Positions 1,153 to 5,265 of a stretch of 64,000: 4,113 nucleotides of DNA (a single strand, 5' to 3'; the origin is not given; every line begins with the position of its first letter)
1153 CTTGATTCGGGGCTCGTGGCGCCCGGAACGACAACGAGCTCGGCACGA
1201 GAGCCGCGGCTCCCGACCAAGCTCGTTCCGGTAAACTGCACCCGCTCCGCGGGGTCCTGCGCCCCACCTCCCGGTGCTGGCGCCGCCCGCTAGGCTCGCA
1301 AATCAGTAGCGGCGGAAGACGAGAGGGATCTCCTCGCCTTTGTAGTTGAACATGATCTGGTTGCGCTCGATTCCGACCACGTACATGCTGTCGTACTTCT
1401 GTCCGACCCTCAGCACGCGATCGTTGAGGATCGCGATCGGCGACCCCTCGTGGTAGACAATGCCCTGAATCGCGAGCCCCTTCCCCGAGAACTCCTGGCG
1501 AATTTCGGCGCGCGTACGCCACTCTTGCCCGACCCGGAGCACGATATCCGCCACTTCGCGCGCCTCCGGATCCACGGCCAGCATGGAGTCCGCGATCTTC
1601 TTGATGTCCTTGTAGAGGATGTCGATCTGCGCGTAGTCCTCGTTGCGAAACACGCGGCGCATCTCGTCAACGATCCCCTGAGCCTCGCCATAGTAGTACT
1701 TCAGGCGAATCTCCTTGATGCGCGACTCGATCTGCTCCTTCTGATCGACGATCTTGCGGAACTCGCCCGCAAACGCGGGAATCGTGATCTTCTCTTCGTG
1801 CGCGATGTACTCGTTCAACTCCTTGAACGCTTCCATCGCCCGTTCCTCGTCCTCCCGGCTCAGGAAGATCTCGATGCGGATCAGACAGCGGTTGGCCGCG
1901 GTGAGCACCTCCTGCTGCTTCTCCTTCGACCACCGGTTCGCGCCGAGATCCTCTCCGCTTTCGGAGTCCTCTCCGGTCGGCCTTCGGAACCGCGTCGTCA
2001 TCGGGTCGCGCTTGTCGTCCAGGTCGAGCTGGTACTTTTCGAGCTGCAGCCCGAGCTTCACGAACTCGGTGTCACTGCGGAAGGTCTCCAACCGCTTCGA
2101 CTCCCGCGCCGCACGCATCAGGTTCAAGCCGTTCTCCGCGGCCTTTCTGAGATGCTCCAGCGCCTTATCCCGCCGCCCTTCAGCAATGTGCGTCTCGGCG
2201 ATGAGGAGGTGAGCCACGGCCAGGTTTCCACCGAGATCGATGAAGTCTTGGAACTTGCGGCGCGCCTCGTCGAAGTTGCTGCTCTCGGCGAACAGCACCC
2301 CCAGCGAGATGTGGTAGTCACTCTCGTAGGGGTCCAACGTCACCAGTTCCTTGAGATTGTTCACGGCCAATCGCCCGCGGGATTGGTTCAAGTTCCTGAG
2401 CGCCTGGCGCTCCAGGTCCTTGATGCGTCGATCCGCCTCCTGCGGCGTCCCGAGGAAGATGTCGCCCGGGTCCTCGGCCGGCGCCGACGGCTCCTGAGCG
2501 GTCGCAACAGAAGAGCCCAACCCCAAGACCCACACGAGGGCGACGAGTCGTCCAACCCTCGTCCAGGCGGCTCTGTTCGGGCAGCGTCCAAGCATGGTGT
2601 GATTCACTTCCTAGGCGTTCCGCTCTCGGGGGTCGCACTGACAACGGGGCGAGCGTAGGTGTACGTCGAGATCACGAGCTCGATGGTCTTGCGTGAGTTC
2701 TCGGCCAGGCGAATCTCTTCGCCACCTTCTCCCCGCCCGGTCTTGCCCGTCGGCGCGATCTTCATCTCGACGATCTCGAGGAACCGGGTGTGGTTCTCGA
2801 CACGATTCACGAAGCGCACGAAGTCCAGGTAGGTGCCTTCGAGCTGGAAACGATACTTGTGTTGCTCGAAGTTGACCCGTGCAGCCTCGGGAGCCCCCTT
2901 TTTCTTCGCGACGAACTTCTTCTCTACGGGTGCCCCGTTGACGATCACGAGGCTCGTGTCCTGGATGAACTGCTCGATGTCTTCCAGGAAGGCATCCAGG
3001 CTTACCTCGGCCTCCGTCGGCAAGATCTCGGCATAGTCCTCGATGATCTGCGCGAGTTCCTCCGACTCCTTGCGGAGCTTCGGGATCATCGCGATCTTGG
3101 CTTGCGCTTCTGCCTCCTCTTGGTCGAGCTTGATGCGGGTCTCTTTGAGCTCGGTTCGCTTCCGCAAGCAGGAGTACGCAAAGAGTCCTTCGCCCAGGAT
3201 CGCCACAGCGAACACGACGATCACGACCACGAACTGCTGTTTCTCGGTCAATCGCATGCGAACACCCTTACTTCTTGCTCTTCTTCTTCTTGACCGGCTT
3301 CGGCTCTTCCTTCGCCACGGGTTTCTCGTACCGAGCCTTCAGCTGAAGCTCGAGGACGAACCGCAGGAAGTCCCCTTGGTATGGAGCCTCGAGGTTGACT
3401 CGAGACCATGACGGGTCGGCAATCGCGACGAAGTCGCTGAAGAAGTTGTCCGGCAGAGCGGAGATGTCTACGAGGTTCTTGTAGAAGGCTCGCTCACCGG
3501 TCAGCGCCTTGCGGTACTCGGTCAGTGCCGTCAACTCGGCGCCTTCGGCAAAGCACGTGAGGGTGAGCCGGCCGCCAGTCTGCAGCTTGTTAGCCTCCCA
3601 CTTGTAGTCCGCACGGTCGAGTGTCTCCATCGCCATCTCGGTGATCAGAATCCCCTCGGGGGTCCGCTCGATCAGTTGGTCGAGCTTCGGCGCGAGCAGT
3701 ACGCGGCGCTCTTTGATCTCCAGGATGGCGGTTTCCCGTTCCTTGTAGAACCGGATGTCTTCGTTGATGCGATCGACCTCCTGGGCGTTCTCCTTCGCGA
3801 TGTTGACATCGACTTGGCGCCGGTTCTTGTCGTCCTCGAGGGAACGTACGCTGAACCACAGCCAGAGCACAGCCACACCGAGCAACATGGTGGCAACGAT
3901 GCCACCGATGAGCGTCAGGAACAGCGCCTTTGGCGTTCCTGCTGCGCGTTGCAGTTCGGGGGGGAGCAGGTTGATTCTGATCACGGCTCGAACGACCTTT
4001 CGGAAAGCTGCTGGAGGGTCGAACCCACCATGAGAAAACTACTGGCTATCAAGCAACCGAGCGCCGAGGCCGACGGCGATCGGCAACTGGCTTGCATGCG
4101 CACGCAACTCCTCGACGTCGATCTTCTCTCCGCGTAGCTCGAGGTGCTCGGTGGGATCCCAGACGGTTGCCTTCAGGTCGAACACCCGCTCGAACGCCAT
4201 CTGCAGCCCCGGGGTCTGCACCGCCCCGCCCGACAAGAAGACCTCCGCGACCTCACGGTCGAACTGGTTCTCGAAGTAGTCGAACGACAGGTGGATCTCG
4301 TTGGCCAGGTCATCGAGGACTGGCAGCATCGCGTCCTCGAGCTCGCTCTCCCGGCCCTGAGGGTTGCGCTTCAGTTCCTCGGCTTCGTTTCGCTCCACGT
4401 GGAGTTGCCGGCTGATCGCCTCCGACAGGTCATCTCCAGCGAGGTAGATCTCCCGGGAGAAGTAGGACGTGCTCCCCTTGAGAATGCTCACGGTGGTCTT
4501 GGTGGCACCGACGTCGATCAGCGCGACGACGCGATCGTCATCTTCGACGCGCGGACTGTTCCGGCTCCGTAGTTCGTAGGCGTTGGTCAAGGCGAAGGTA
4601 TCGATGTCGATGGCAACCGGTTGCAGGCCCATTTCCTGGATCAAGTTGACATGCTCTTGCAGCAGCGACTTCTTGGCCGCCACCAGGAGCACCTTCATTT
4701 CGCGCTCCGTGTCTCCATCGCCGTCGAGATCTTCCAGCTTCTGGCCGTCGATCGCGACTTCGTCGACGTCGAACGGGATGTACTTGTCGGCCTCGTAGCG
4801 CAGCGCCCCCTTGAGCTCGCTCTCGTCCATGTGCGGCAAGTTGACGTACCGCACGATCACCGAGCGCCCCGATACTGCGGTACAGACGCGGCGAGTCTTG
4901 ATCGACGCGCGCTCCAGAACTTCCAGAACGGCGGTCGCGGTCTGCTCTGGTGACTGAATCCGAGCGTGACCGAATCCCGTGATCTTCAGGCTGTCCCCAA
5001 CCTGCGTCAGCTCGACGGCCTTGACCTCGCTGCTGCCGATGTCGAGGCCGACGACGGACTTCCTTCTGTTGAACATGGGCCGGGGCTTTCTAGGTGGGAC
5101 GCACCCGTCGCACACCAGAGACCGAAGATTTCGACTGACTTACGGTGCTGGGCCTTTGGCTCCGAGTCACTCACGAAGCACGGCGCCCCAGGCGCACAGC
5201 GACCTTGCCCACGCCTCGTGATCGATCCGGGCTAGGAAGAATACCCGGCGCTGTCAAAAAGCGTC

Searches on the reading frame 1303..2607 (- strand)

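Call 78: search_protein_families(library=pfam, proteins=[window:1303-2607:-], max_evalue=0.001)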
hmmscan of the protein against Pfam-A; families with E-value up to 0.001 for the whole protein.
window:1303-2607:- (434 aa): 4 families
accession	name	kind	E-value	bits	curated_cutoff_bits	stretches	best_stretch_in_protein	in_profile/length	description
PF07719.23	TPR_2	-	1.5e-05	25.2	27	0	131-158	2-29/34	Tetratricopeptide repeat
PF13432.12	TPR_16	-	2e-05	25.3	32.7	0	102-159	3-60/65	Tetratricopeptide repeat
PF13424.12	TPR_12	-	0.00052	20.6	30.1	0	129-158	44-73/77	Tetratricopeptide repeat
PF14559.12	TPR_19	-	0.00071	20.3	25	0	108-158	3-53/68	Tetratricopeptide repeat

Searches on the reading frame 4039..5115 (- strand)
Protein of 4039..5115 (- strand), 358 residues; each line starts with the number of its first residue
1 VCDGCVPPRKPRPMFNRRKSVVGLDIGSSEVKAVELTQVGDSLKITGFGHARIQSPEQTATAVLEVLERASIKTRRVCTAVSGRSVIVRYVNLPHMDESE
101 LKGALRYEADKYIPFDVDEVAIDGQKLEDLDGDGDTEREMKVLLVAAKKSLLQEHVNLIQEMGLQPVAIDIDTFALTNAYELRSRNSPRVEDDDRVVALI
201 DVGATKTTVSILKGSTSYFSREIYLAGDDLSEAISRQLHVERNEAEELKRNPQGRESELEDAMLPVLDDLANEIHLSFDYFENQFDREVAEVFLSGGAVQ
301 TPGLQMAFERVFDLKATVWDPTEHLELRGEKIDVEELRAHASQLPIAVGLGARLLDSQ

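Call 78: search_protein_families(library=pfam, proteins=[window:4039-5115:-], max_evalue=0.001)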
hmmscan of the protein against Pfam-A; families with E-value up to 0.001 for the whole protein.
window:4039-5115:- (358 aa): 3 families
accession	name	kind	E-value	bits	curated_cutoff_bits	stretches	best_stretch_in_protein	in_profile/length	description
PF11104.14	PilM_2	-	5.2e-56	190.5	27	1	23-352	1-337/340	Type IV pilus assembly protein PilM;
PF14450.12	FtsA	-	5.3e-11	43.4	31.8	1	198-322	1-113/127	Cell division protein FtsA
PF01869.26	BcrAD_BadFG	-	0.00022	21.3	31.5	0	22-80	1-65/271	BadF/BadG/BcrA/BcrD ATPase family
